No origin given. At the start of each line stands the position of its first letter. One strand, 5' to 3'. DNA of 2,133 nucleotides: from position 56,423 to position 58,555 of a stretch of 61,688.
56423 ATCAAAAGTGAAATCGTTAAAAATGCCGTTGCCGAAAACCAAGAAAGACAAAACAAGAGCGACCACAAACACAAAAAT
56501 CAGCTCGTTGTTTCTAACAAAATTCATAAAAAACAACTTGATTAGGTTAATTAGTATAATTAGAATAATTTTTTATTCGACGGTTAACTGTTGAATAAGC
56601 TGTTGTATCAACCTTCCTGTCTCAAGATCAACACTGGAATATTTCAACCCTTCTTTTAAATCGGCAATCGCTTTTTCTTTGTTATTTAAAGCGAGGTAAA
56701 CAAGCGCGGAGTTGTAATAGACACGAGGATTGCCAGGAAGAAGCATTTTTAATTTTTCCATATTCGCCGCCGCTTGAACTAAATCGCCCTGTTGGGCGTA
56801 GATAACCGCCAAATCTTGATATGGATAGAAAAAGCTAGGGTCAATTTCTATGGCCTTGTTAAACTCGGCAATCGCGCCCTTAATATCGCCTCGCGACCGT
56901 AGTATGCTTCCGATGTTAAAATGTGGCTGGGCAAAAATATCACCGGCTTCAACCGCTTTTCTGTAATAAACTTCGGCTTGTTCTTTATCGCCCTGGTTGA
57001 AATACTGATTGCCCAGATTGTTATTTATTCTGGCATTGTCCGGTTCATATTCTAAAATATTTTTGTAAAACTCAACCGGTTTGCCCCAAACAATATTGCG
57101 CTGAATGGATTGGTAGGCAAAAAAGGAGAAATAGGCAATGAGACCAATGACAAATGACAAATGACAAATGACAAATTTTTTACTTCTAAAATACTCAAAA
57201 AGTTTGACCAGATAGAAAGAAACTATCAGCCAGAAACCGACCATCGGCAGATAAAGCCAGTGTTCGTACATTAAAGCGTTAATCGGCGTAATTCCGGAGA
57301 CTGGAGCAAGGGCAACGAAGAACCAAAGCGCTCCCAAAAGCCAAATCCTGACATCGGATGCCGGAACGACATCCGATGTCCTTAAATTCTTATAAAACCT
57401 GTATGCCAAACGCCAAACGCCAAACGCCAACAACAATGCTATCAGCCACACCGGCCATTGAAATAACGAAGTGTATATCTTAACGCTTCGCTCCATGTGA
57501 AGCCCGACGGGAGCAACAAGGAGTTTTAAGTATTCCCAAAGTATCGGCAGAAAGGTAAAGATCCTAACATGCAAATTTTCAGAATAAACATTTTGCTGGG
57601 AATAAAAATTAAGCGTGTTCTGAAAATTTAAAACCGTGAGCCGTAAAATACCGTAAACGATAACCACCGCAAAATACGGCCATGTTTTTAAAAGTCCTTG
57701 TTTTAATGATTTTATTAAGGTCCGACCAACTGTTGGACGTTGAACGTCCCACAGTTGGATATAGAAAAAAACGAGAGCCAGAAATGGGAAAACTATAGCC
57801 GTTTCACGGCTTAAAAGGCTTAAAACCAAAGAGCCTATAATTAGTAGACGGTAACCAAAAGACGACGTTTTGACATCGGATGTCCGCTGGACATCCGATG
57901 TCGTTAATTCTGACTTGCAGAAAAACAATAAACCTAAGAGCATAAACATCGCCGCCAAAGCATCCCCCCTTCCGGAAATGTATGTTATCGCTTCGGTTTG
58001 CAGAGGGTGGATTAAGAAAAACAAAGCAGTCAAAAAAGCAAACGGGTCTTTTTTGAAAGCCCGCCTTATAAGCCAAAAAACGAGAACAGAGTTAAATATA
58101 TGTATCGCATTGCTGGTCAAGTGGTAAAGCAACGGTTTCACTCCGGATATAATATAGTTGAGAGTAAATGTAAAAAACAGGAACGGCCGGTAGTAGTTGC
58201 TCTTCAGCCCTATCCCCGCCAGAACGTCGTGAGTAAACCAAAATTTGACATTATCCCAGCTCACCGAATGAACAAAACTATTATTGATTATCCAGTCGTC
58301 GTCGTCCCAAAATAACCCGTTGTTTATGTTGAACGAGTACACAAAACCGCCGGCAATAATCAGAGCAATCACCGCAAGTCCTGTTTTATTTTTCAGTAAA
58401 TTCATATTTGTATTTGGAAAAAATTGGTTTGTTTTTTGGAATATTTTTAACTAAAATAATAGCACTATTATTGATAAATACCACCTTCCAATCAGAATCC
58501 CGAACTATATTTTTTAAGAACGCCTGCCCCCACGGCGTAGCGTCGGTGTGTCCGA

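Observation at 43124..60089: Cluster of five or six GT-C-type membrane transferases interleaved with Pro/Thr-linker wall proteins: candidate surface-protein O-glycosylation system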

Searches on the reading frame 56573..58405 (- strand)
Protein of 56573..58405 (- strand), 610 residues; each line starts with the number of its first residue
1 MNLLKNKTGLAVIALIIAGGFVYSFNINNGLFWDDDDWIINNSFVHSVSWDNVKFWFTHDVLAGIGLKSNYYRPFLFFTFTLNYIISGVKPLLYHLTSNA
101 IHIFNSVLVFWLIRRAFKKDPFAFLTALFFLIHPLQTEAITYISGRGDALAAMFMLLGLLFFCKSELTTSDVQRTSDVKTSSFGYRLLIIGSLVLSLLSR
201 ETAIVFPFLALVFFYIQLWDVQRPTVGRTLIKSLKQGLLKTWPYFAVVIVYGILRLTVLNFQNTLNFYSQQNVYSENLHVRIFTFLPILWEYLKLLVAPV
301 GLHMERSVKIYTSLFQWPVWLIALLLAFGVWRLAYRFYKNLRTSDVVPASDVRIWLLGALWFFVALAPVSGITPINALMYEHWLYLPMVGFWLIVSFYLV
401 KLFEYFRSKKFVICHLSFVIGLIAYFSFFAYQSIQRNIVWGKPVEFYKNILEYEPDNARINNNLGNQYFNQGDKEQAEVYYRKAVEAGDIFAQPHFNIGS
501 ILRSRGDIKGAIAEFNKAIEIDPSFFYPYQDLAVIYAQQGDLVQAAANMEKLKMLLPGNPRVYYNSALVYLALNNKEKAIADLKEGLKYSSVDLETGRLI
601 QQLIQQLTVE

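Call 4: search_protein_families(library=pfam, proteins=[window:56573-58405:-], max_evalue=0.01)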
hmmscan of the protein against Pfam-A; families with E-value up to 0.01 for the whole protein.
window:56573-58405:- (610 aa): 14 families
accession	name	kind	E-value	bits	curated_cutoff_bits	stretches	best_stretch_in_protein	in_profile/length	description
PF07719.23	TPR_2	-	5.2e-21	73.4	27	3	458-486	1-29/34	Tetratricopeptide repeat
PF13181.12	TPR_8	-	6.5e-20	70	25.7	3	493-524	2-33/34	Tetratricopeptide repeat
PF00515.34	TPR_1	-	1.5e-19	69.4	27.8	3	459-486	2-29/34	Tetratricopeptide repeat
PF13431.12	TPR_17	-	1.6e-18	65.8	24.4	2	446-478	1-33/34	Tetratricopeptide repeat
PF13414.12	TPR_11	-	1.2e-14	54.2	26.8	2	499-540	1-42/42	TPR repeat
PF14559.12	TPR_19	-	7.7e-14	52.2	25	3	537-585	2-50/68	Tetratricopeptide repeat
PF13432.12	TPR_16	-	1.8e-11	44.7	32.7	1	464-524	3-63/65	Tetratricopeptide repeat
PF13424.12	TPR_12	-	1.1e-09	38.8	30.1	1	458-522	3-75/77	Tetratricopeptide repeat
PF13428.12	TPR_14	-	6.7e-09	36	23.5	0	529-567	4-42/44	Tetratricopeptide repeat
PF13371.12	TPR_9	-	8.2e-08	32.6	35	1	534-585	3-54/73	Tetratricopeptide repeat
PF13174.12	TPR_6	-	1.5e-07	32.1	26.3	0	464-486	6-28/33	Tetratricopeptide repeat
PF13374.12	TPR_10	-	5e-06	26.8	27.5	1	462-486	6-30/42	Tetratricopeptide repeat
PF23914.1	TPR_CcmH_CycH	-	9.8e-05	22.7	42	0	498-583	56-144/158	Cytochrome c-type biogenesis protein H TPR domain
PF12569.14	NatA_aux_su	-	0.0089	15.4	33.3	0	481-555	187-255/515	N-terminal acetyltransferase A, auxiliary subunit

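Call 18: search_protein_families(library=ncbifam, proteins=[window:56573-58405:-], max_evalue=0.01)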
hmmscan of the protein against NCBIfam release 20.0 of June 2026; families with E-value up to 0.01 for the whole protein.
window:56573-58405:- (610 aa): 18 families
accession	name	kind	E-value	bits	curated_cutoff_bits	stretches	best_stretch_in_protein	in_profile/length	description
TIGR02917.1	PEP_TPR_lipo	equivalog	1.9e-14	52.6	312.2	2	499-588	200-289/899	XrtA/PEP-CTERM system TPR-repeat protein PrsT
TIGR02521.1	type_IV_pilW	equivalog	7.2e-13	48.6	154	1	441-556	82-199/234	type IV pilus biogenesis/stability protein PilW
NF040959.1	MamA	equivalog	9.1e-13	48.1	200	1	444-552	91-199/204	magnetosome protein MamA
NF033762.1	social_mot_Tgl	equivalog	6.7e-10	38.7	225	1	444-578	86-222/252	social motility TPR repeat lipoprotein Tgl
NF047558.1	TPR_END_plus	domain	2.8e-08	33.6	32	1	562-591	1-30/56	TPR end-of-group domain-containing protein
NF033920.0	C39_PA2778_fam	equivalog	6.6e-08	32.3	150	1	441-522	173-254/255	PA2778 family cysteine peptidase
NF002725.1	PRK02603.1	equivalog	1.9e-07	31.3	143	1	495-552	75-132/173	photosystem I assembly protein Ycf3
NF047507.1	TPR_BatC_Lepto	exception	1.7e-06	27.7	175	1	446-524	46-128/214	TPR repeat-containing protein BatC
NF053607.1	CHU_0125_OmpA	equivalog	1.7e-06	26.9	620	1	443-521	38-116/639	CHU_0125 family OmpA-like outer membrane integrity protein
TIGR02552.1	LcrH_SycD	equivalog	2.8e-06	27.1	104.8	1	532-591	58-117/136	SycD/LcrH family type III secretion system chaperone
NF033758.1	gliding_GltE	equivalog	4.7e-06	25.8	225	1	447-583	75-209/411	adventurous gliding motility TPR repeat lipoprotein GltE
TIGR00990.1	3a0801s09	subfamily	3.5e-05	22.6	757.25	1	505-583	344-422/615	mitochondrial import receptor subunit TOM70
NF047371.1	FlcA_CTERM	equivalog_domain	0.00012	20.7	300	0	447-486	497-535/646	periplasmic flagellar collar protein FlcA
NF008520.0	PRK11447.1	equivalog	0.00035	18.5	858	0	502-585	471-554/1157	cellulose synthase complex outer membrane protein BcsC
NF007302.0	PRK09782.1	equivalog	0.00047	18.2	1223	0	501-570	585-654/990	phage receptor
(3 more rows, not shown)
